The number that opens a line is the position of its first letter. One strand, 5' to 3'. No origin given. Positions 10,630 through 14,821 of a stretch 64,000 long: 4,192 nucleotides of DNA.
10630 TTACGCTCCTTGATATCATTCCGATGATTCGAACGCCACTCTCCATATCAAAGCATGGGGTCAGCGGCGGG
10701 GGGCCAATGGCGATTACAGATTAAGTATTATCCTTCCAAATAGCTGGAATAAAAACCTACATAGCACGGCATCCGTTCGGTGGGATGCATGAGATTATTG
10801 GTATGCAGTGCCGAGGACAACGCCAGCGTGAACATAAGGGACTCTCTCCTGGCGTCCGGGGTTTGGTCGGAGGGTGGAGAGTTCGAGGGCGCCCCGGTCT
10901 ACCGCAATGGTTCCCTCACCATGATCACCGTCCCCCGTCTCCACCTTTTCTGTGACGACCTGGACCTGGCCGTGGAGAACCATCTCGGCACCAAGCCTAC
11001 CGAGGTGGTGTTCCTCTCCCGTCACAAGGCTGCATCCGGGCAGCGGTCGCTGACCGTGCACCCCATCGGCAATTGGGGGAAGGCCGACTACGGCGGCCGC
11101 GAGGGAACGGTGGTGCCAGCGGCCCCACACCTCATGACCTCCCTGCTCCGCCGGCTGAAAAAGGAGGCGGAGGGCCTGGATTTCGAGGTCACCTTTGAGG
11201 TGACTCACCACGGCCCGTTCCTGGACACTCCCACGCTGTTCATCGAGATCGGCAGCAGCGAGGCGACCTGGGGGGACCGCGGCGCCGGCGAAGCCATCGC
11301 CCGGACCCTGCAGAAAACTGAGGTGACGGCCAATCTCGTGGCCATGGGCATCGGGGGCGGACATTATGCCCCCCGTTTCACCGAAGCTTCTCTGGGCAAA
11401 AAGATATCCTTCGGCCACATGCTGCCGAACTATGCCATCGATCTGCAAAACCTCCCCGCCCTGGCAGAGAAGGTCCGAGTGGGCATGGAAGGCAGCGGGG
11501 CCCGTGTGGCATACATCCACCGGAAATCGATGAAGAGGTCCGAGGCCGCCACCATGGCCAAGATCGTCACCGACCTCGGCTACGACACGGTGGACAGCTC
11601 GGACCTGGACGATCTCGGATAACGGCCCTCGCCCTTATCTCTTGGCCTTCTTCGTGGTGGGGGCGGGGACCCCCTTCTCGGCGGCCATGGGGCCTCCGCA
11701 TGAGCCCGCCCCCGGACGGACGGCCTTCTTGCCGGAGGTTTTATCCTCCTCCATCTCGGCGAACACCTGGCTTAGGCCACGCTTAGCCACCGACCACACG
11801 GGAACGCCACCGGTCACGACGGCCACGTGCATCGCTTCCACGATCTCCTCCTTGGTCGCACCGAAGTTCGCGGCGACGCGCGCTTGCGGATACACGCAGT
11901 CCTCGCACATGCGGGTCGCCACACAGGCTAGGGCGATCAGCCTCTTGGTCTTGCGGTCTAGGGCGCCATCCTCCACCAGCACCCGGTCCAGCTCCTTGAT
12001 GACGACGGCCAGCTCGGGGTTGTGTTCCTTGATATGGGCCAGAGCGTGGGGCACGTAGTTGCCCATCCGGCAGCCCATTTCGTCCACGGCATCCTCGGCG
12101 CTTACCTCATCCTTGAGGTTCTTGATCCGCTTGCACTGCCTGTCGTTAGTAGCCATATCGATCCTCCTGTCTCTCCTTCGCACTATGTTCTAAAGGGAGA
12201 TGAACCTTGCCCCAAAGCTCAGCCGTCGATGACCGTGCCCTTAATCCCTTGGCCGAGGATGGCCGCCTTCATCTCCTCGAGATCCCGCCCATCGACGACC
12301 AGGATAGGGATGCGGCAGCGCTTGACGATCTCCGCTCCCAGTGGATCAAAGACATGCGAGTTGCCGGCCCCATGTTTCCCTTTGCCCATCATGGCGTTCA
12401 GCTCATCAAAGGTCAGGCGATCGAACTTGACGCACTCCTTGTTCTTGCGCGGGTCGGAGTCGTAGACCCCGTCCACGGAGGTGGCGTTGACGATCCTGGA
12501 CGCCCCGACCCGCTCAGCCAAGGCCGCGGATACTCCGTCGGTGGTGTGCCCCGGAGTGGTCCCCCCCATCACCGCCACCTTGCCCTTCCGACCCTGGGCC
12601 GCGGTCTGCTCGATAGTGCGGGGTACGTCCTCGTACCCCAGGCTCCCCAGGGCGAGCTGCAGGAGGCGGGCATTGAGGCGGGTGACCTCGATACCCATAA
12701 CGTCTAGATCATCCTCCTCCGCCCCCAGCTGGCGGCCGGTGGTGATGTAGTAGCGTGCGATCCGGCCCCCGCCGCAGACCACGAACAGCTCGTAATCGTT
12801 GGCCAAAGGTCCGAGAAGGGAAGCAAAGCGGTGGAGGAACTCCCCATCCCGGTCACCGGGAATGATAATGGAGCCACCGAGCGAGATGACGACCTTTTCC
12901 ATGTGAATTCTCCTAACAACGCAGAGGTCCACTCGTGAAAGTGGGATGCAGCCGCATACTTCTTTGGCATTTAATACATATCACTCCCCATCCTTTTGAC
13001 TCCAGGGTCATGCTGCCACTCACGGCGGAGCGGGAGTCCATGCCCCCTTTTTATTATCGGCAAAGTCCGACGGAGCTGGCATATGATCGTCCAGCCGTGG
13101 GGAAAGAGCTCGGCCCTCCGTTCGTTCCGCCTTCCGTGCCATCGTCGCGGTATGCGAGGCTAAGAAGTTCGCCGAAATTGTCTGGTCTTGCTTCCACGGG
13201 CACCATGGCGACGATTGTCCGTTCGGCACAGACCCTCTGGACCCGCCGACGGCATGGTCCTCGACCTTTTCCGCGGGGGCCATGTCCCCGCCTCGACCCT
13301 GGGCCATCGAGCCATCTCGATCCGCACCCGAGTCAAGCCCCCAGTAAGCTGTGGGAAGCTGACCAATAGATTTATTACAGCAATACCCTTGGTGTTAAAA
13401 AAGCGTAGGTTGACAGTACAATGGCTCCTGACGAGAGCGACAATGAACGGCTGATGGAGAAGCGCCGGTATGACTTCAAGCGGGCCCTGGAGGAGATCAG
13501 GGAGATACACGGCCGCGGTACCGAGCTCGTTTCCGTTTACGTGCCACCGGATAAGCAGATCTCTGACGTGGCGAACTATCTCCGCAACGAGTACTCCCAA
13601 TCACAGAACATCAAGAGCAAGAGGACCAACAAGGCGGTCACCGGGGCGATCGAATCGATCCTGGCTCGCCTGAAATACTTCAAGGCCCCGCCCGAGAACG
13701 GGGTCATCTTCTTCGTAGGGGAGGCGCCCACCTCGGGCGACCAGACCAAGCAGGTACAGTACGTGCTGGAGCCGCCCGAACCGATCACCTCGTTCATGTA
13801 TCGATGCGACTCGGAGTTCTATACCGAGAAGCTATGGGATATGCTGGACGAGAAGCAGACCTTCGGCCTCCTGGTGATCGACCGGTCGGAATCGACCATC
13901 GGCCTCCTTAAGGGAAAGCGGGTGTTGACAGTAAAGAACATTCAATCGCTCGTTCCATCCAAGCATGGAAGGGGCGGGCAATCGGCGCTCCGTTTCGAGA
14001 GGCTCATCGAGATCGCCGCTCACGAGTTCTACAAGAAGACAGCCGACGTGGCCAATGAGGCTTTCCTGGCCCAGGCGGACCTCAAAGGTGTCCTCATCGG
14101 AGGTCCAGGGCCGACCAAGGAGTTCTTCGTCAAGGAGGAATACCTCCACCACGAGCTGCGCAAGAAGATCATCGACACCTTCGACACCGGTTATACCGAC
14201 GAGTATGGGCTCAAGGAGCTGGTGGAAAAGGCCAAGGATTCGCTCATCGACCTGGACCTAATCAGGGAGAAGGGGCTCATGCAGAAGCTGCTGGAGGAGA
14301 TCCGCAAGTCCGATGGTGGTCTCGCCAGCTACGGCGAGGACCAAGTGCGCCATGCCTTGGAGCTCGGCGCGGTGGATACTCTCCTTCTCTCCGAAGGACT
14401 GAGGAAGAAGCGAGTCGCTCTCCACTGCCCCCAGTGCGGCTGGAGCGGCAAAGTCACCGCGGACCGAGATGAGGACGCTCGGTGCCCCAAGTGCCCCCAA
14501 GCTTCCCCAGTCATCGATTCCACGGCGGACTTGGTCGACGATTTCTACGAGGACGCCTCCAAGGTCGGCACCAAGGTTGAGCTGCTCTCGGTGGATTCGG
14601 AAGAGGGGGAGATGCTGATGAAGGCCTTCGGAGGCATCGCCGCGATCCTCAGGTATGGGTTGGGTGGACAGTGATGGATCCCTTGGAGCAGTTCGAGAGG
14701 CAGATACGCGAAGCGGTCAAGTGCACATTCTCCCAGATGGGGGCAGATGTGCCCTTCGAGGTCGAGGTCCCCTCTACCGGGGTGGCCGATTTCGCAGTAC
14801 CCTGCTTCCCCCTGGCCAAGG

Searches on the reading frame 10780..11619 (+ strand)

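Call 9: search_protein_families(library=pfam, proteins=[window:10780-11619:+], max_evalue=0.1)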
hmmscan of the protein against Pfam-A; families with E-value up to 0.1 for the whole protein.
window:10780-11619:+ (280 aa): 1 family
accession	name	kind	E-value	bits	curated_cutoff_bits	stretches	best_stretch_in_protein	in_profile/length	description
PF04414.18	tRNA_deacylase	-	1.8e-61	207.7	33.6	1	71-269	3-203/205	D-aminoacyl-tRNA deacylase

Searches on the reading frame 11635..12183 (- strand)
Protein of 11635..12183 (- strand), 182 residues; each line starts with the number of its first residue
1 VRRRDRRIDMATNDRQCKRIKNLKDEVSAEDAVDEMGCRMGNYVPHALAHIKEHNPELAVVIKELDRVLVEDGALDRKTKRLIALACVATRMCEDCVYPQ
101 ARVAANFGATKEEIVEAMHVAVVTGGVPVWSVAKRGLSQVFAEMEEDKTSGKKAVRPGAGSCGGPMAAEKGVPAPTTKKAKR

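Call 9: search_protein_families(library=pfam, proteins=[window:11635-12183:-], max_evalue=0.1)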
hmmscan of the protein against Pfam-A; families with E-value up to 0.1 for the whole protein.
window:11635-12183:- (182 aa): 1 family
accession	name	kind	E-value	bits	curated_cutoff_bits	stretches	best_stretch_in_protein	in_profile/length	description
PF02627.25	CMD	-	5.1e-16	58.9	23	1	56-133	1-78/84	Carboxymuconolactone decarboxylase family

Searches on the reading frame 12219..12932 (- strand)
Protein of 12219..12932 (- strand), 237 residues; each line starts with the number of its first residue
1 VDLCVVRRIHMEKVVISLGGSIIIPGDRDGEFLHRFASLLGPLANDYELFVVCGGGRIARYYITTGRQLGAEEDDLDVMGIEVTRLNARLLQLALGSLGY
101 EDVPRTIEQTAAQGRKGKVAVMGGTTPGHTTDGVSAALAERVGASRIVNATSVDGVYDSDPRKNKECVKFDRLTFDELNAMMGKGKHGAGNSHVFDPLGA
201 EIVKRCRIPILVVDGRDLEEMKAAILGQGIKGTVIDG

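Call 9: search_protein_families(library=pfam, proteins=[window:12219-12932:-], max_evalue=0.1)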
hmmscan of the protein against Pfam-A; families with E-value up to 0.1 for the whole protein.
window:12219-12932:- (237 aa): 1 family
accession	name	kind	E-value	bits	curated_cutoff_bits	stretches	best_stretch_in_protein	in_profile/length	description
PF00696.33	AA_kinase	-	1.1e-30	107.6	24.9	1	13-214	2-234/234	Amino acid kinase family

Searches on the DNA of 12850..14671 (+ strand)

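Call 4: search_rna_families(source=window, start=12850, end=13480, threshold=evalue, max_evalue=10, show_alignments=3)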
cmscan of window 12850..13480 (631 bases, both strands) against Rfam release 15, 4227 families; matches with E-value up to 10: 3.
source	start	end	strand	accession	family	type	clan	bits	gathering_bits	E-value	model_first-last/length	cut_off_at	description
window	12906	13020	+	RF02220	ZNRD1-AS1_3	Gene; lncRNA;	-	18.7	60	0.14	1-104/104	no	ZNRD1 antisense RNA 1 conserved region 3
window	12860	12900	+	RF01138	sR23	Gene; snRNA; snoRNA; CD-box;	-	10.8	45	4.9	1-54/54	no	Small nucleolar RNA sR23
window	13319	13379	-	RF01119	sR32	Gene; snRNA; snoRNA; CD-box;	-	9.7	40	6.9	1-57/57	no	Small nucleolar RNA sR32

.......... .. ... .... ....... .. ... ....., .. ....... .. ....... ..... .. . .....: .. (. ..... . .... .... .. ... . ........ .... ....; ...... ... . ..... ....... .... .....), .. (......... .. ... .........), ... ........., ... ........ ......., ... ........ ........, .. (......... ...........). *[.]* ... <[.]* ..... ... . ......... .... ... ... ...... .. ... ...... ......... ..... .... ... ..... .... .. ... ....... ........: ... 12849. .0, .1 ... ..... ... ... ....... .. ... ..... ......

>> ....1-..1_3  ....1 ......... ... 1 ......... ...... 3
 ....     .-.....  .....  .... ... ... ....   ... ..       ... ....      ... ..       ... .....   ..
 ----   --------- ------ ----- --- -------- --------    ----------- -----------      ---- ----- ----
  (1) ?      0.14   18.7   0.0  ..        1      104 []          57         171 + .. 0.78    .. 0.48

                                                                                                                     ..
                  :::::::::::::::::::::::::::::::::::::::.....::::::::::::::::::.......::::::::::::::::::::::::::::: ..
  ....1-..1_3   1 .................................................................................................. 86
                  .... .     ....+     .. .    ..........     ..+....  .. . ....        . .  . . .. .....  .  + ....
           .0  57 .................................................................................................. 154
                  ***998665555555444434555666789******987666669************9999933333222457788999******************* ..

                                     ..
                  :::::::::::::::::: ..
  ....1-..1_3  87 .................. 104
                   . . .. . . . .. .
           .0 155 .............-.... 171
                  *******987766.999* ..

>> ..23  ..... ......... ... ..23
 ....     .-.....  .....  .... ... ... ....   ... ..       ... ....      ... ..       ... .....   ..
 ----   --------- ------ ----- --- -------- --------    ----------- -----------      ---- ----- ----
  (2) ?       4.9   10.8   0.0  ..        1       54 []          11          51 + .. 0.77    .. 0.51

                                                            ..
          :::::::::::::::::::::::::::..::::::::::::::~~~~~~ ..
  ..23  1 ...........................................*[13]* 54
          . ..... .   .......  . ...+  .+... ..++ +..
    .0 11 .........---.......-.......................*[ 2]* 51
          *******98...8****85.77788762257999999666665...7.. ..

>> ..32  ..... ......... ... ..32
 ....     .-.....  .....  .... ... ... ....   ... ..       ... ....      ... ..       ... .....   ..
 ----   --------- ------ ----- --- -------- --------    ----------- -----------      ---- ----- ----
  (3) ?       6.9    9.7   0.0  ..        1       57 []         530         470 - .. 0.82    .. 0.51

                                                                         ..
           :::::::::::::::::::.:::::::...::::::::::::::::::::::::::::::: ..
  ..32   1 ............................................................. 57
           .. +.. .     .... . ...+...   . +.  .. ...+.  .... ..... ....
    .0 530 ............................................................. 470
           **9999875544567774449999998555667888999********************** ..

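Call 34: search_rna_families(source=L005, start=2540, end=3010, threshold=evalue, max_evalue=10)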
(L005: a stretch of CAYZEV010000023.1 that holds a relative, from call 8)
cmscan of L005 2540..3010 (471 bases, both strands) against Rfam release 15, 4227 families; matches with E-value up to 10: 0.
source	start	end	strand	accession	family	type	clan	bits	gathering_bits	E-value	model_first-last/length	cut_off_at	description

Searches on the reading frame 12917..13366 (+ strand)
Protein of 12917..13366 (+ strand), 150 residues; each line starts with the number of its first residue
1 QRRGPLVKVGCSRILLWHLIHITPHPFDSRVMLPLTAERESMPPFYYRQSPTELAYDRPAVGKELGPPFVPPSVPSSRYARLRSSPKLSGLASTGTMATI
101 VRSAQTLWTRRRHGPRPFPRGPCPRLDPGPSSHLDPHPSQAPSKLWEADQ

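Call 16: search_protein_families(library=pfam, proteins=[window:12917-13366:+], max_evalue=10)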
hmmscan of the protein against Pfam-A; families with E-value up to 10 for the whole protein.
seq(150 aa): 0 families

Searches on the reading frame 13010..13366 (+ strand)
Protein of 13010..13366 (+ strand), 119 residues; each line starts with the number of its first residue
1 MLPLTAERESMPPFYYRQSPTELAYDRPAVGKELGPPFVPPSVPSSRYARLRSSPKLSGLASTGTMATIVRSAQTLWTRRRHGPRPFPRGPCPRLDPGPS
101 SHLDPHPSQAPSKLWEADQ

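Call 9: search_protein_families(library=pfam, proteins=[window:13010-13366:+], max_evalue=0.1)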
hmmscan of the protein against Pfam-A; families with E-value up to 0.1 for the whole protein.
window:13010-13366:+ (119 aa): 0 families

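Call 74: find_homologous_proteins(query=window:13010-13366:+, max_evalue=0.01)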
Query window:13010-13366:+: 6 candidates shared short words with the query, none scored E <= 0.01.

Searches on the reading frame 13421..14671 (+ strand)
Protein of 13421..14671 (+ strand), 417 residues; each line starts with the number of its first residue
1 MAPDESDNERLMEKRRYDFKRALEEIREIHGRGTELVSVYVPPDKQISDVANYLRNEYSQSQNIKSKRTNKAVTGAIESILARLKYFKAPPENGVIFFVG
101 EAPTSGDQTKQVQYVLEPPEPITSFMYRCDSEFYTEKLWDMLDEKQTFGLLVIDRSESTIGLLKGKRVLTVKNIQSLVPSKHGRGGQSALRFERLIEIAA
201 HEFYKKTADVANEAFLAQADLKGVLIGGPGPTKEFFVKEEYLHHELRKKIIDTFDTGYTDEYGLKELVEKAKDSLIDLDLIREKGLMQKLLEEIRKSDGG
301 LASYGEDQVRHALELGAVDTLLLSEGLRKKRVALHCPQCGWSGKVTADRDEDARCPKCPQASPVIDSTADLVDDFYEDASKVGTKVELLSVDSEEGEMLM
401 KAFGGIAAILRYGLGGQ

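Call 8: find_related_loci(query=window:13421-14671:+, collection=genome_contigs, flank=3000)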
Query window:13421-14671:+ (417 aa) in genome_contigs; peptide patterns used: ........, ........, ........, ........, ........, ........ (x = any residue, [..] = any of these).
271 stretches matched a pattern; 62 encode a relative of the query (tblastn E <= 1e-3); 61 distinct loci.
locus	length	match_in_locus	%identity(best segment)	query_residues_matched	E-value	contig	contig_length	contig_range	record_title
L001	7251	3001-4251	93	1-417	0e+0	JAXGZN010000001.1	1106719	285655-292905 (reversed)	MAG: Methanomassiliicoccaceae archaeon isolate AnMBR.bin538 bin538_1, whole genome shotgun sequence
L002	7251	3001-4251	93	1-417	0e+0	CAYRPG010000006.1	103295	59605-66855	MAG TPA_asm: uncultured Methanomassiliicoccus sp. isolate SRP216815_co1_24 genome assembly, contig: NODE_230_length_1032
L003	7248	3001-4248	90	1-416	0e+0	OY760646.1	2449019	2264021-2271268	MAG: Methanomassiliicoccaceae archaeon isolate 2dded12f-1c8b-4e4a-b374-f87b1937d54c genome assembly, chromosome: 1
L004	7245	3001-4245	89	1-415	0e+0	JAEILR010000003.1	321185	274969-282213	MAG: Methanomassiliicoccus sp. isolate MXMAG1 Contig3, whole genome shotgun sequence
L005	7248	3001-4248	88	1-416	0e+0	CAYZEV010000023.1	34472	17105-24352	MAG TPA_asm: uncultured Methanomassiliicoccaceae archaeon isolate SRP302447_co1_125 genome assembly, contig: NODE_3448_l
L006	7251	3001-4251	80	1-415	0e+0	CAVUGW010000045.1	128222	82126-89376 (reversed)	MAG: Methanomassiliicoccaceae archaeon isolate MFD02138.bin.2.5 genome assembly, contig: contig_69520, whole genome shot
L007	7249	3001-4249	88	1-416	0e+0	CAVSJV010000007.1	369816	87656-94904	MAG: Methanomassiliicoccaceae archaeon isolate MFD02416.bin.2.149 genome assembly, contig: contig_7578, whole genome sho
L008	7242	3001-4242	77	1-415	0e+0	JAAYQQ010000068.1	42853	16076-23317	MAG: Methanobacteriota archaeon isolate AS22ysBPME_74 108745_AS22, whole genome shotgun sequence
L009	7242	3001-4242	78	1-415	0e+0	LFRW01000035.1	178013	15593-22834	MAG: Methanomicrobia archaeon DTU008 scaffold11360, whole genome shotgun sequence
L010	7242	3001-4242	77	1-415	0e+0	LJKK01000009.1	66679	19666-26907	Methanomassiliicoccales archaeon RumEn M1 contig00018, whole genome shotgun sequence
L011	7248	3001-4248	91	1-416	0e+0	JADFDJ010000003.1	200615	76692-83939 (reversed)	MAG: Methanomassiliicoccus sp. isolate QR_Bin.16 NODE_3_length_200615_cov_49.5883, whole genome shotgun sequence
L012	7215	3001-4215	69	11-415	0e+0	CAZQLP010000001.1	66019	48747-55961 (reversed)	MAG TPA_asm: uncultured Methanomassiliicoccales archaeon isolate binchicken_co228_594 genome assembly, contig: NODE_401_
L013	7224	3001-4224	69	9-416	0e+0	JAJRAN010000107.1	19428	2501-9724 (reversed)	MAG: Methanomassiliicoccales archaeon isolate OWC_0013 OWC_0013_k121_22871862, whole genome shotgun sequence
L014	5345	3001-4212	70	9-412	0e+0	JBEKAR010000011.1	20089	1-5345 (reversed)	MAG: Methanomassiliicoccales archaeon isolate SPRUCE 117 SPRUCE_117_11, whole genome shotgun sequence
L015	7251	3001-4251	94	1-417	0e+0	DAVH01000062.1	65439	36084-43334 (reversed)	MAG TPA_asm: Methanomassiliicoccus sp. UBA6 UBA6_contig_1045, whole genome shotgun sequence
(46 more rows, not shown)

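Call 9: search_protein_families(library=pfam, proteins=[window:13421-14671:+], max_evalue=0.1)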
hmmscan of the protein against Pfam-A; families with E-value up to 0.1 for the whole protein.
window:13421-14671:+ (417 aa): 8 families
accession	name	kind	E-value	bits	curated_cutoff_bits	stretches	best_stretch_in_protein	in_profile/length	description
PF03464.20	eRF1_2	-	3.4e-43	147.6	27.1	1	148-275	2-131/133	eRF1 domain 2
PF03465.20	eRF1_3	-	2.9e-28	98.9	25.8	1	281-412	2-104/106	eRF1 domain 3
PF03463.20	eRF1_1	-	1.1e-22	80.8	23.8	1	20-142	1-123/123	eRF1 domain 1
PF18854.6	baeRF_family10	-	7.1e-11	43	27.1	1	134-269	2-136/143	Bacterial archaeo-eukaryotic release factor family 10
PF18859.6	acVLRF1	-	4.5e-09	37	27.1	1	149-271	4-124/130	Actinobacteria/chloroflexi VLRF1 release factor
PF01155.25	HypA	-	0.018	15.5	28.9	1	292-367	27-101/112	Hydrogenase/urease nickel incorporation, metallochaperone, hypA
PF04001.18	Vhr1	-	0.084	13.6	25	0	44-80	46-81/91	Transcription factor Vhr1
PF20651.3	EXOC6_Sec15_N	-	0.09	13.2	27.2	0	8-83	13-86/170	Exocyst complex component EXOC6/Sec15, N-terminal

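Call 21: find_encoding_contigs(protein=window:13421-14671:+, flank=3000, max_places=10)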
Protein window:13421-14671:+ (417 aa): no gene with exactly this product is on record in the collection.

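Call 22: find_related_loci(query=window:13421-14671:+, collection=metagenome_contigs, flank=2500)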
Query window:13421-14671:+ (417 aa) in metagenome_contigs; peptide patterns used: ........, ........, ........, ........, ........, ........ (x = any residue, [..] = any of these).
295 stretches matched a pattern; 81 encode a relative of the query (tblastn E <= 1e-3); the best 80 are kept; 80 distinct loci.
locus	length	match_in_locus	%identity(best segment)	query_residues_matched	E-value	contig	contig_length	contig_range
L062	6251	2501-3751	94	1-417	0e+0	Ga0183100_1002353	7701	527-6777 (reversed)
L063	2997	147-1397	93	1-417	0e+0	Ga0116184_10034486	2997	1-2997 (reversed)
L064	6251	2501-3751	90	1-417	0e+0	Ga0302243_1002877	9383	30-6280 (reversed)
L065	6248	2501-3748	89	1-416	0e+0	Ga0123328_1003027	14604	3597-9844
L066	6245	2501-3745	83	1-416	0e+0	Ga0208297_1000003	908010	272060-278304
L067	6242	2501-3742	80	1-415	0e+0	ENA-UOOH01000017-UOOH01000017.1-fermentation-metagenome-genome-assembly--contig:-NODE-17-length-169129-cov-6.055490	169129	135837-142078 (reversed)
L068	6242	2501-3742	80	1-415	0e+0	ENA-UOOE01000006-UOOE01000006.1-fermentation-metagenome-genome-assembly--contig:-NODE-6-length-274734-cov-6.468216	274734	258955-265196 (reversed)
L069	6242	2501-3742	78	1-415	0e+0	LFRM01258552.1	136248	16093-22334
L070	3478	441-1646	73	13-415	0e+0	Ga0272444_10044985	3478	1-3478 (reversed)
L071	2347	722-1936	70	11-415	0e+0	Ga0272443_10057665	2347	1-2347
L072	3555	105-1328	70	9-416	0e+0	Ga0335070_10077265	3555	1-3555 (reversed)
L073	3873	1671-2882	69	9-412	0e+0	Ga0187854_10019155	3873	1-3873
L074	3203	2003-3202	70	11-410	0e+0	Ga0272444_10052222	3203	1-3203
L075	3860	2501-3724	68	9-416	0e+0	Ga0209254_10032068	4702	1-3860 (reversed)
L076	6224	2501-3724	68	9-416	0e+0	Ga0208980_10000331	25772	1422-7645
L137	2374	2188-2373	98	1-62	4e-34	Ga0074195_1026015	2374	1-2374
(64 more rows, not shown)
